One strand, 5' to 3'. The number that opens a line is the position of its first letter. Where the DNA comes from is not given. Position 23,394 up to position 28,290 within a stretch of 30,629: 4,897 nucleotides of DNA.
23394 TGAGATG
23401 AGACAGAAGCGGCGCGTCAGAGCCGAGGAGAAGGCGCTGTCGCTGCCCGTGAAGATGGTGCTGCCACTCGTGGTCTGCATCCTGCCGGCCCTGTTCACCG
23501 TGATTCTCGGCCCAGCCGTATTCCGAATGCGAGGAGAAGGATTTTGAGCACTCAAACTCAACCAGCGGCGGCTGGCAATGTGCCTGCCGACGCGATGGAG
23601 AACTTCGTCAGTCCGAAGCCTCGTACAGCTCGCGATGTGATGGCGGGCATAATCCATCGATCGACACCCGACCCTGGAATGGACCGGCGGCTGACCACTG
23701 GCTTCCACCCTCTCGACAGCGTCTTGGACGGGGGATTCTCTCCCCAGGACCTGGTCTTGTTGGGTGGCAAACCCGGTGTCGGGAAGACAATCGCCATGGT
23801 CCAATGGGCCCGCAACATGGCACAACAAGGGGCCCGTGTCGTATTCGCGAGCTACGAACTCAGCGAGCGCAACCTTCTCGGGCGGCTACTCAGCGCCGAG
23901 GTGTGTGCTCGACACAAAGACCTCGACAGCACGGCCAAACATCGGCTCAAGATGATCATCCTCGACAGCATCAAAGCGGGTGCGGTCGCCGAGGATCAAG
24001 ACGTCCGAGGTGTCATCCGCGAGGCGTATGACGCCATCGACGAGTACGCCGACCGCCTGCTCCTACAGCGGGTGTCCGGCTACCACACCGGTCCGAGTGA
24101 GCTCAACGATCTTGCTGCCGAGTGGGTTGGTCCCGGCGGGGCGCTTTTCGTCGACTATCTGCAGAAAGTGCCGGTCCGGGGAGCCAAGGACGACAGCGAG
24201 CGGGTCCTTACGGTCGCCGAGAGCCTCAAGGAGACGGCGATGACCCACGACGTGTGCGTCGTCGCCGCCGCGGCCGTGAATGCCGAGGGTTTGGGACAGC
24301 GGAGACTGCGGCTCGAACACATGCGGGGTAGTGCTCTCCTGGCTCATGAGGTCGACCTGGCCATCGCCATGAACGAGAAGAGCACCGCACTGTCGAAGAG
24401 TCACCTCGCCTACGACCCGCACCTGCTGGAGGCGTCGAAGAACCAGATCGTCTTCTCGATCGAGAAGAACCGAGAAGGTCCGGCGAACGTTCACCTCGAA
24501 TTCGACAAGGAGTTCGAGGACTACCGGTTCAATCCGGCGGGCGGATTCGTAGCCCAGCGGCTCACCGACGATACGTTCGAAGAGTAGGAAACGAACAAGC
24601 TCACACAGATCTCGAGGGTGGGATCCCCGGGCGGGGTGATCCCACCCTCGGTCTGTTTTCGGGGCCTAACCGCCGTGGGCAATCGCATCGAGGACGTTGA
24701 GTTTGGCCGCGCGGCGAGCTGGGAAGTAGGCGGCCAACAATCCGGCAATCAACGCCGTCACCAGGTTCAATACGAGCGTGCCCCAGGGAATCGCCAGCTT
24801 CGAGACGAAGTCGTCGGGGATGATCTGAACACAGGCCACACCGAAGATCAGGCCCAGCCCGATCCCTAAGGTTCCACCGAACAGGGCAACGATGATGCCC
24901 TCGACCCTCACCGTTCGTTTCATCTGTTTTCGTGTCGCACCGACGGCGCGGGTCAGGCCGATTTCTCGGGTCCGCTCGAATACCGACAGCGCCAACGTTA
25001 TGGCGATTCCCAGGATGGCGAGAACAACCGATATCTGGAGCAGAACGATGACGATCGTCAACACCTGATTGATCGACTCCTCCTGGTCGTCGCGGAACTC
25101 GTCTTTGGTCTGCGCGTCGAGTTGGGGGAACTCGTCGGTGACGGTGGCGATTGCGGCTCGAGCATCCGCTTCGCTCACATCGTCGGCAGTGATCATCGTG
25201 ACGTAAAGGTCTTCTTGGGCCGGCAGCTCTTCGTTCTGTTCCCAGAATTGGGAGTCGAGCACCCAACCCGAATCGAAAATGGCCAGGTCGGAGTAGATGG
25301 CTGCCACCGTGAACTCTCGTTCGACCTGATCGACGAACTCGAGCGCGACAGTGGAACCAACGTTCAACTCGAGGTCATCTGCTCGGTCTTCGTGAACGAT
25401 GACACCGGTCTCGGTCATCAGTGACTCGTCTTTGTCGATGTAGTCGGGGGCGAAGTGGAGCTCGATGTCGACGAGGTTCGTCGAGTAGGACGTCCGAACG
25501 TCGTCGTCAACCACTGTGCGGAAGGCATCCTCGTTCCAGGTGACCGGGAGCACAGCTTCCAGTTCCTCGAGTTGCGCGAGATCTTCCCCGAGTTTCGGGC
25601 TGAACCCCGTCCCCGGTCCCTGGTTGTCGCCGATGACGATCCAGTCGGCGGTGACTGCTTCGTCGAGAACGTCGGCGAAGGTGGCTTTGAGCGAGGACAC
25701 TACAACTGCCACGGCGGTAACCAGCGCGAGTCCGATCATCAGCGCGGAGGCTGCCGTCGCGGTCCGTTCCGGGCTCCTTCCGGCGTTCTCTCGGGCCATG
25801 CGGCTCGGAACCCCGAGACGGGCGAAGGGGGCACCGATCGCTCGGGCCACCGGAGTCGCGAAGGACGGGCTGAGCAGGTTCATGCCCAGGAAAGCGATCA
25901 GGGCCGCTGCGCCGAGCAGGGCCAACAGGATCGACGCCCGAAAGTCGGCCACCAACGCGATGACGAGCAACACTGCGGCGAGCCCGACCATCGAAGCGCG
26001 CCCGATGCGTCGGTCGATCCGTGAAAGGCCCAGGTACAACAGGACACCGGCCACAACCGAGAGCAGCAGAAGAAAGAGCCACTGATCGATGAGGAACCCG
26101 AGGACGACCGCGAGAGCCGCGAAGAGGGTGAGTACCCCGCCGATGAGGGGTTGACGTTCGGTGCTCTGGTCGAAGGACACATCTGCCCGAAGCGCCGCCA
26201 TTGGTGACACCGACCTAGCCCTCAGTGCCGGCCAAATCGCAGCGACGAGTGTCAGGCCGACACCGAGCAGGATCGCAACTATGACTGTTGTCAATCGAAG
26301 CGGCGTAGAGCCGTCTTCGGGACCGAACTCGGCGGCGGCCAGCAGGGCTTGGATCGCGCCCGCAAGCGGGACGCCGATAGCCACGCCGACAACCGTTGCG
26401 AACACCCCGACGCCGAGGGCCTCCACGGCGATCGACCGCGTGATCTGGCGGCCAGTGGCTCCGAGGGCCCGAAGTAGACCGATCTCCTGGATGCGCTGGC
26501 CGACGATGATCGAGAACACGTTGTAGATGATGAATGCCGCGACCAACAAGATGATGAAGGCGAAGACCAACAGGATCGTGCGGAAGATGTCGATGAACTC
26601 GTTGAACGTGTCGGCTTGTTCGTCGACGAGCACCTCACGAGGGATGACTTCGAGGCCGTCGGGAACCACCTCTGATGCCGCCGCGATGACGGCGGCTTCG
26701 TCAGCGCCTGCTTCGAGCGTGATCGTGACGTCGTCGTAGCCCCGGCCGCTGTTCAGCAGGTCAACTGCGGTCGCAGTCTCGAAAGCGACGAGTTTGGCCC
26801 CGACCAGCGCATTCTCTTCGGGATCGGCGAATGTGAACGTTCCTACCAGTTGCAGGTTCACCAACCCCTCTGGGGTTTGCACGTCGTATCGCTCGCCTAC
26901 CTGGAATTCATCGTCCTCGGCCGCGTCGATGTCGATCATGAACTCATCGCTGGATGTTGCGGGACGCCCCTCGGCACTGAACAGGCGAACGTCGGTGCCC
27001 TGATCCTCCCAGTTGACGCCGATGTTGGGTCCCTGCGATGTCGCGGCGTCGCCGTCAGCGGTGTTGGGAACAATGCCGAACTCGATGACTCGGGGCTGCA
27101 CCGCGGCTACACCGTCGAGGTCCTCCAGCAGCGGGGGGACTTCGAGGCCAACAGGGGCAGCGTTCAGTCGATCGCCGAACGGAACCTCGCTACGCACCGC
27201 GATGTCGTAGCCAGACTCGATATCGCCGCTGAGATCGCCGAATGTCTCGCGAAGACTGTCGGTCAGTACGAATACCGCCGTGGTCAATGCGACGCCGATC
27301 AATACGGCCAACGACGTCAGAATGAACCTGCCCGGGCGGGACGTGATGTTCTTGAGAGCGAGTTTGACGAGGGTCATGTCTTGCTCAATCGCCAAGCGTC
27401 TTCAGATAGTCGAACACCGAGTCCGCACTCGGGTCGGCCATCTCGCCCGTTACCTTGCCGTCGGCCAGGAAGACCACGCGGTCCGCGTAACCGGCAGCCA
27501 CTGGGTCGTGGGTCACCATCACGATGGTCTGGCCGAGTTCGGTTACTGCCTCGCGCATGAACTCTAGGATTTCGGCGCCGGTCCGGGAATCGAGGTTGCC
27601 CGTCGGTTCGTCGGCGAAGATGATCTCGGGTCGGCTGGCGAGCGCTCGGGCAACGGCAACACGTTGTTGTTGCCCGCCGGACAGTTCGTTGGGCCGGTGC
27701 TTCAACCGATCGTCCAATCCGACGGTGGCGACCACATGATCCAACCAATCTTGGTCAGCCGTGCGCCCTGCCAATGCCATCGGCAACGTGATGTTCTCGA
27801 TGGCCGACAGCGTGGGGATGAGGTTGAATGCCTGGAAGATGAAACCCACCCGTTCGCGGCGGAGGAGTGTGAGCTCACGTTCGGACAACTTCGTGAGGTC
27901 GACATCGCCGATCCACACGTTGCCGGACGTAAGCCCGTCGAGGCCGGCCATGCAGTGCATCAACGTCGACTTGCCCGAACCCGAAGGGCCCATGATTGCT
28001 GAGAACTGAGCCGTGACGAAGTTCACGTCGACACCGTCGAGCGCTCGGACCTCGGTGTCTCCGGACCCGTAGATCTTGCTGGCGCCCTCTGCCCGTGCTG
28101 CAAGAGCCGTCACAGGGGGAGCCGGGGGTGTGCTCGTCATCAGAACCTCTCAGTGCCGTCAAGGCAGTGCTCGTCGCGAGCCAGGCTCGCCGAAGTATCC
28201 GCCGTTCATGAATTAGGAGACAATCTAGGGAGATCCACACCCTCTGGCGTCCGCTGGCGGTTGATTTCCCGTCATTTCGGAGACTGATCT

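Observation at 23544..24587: DnaB-type motor domain translationally coupled as the last gene of a Tad pilus operon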

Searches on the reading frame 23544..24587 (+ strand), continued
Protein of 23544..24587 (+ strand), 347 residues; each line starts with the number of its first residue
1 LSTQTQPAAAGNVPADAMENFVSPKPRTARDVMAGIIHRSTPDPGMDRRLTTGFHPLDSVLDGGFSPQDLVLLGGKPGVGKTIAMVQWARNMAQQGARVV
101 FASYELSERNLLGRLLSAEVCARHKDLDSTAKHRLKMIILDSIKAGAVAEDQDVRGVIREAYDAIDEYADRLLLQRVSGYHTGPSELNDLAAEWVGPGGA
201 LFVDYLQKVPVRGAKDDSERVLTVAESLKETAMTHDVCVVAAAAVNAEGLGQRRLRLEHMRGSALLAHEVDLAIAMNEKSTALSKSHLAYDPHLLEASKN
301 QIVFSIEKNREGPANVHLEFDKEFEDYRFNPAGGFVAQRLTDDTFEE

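Call 99: find_encoding_contigs(protein=P0221, flank=7000, max_places=1)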
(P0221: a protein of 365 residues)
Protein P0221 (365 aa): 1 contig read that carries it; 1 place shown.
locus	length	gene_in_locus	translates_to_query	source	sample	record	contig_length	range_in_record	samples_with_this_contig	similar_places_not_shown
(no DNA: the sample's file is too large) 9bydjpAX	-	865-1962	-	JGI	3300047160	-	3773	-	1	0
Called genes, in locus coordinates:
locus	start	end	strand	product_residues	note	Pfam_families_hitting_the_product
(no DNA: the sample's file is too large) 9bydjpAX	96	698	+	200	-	PF04191:PEMT, PF04140:ICMT (weak)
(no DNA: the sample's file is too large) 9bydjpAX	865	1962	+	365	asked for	PF13481:AAA_25, PF03796:DnaB_C, PF06745:ATPase, PF13191:AAA_16 (weak)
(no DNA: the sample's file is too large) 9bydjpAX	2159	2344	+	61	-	PF04964:Flp_Fap (weak)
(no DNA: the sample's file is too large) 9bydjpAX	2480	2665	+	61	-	-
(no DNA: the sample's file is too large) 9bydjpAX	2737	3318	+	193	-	PF01478:Peptidase_A24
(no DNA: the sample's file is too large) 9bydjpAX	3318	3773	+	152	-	?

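Call 100: find_encoding_contigs(protein=P0209, flank=7000, max_places=1)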
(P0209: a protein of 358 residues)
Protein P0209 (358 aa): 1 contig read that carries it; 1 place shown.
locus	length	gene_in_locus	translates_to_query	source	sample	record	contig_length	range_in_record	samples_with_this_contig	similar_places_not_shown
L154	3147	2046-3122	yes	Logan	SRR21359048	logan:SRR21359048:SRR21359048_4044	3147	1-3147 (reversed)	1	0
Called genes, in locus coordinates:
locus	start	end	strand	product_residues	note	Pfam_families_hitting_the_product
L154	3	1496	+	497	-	?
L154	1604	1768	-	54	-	PF04964:Flp_Fap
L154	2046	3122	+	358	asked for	PF13481:AAA_25 (faint), PF03796:DnaB_C, PF06745:ATPase (weak), PF13191:AAA_16 (weak)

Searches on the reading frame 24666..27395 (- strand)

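Call 5: search_protein_families(library=pfam, proteins=[window:24666-27395:-], max_evalue=0.01)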
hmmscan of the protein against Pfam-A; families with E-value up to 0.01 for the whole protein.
window:24666-27395:- (909 aa): 2 families
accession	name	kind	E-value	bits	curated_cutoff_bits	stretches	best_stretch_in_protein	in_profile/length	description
PF02687.27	FtsX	-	9.8e-33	113.2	25.5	2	277-398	2-120/120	FtsX-like permease C-terminal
PF12704.14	MacB_PCD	-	4.5e-13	50.4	27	2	545-750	1-205/207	MacB-like periplasmic core domain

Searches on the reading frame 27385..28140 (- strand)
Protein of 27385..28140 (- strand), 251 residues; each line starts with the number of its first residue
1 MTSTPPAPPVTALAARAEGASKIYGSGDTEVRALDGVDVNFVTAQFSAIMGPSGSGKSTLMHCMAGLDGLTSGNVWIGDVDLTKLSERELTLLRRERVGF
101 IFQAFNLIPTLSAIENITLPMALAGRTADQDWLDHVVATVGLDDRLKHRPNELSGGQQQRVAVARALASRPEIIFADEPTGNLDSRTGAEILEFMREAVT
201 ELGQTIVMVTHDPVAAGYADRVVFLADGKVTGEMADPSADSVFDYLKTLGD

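Call 18: search_protein_families(library=pfam, proteins=[window:27385-28140:-], max_evalue=0.001)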
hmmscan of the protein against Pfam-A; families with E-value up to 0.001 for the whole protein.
window:27385-28140:- (251 aa): 4 families
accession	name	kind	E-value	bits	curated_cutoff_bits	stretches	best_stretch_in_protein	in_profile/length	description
PF00005.33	ABC_tran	-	9.4e-31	107.7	25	1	34-180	1-136/137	ABC transporter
PF13304.12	AAA_21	-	1e-06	29.5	27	0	136-214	221-301/304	AAA domain, putative AbiEii toxin, Type IV TA system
PF02463.25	SMC_N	-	4.1e-06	26.8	40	0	42-64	22-44/220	RecF/RecN/SMC N terminal domain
PF13555.12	AAA_29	-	0.00035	20.7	27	1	35-62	13-40/61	P-loop containing region of AAA domain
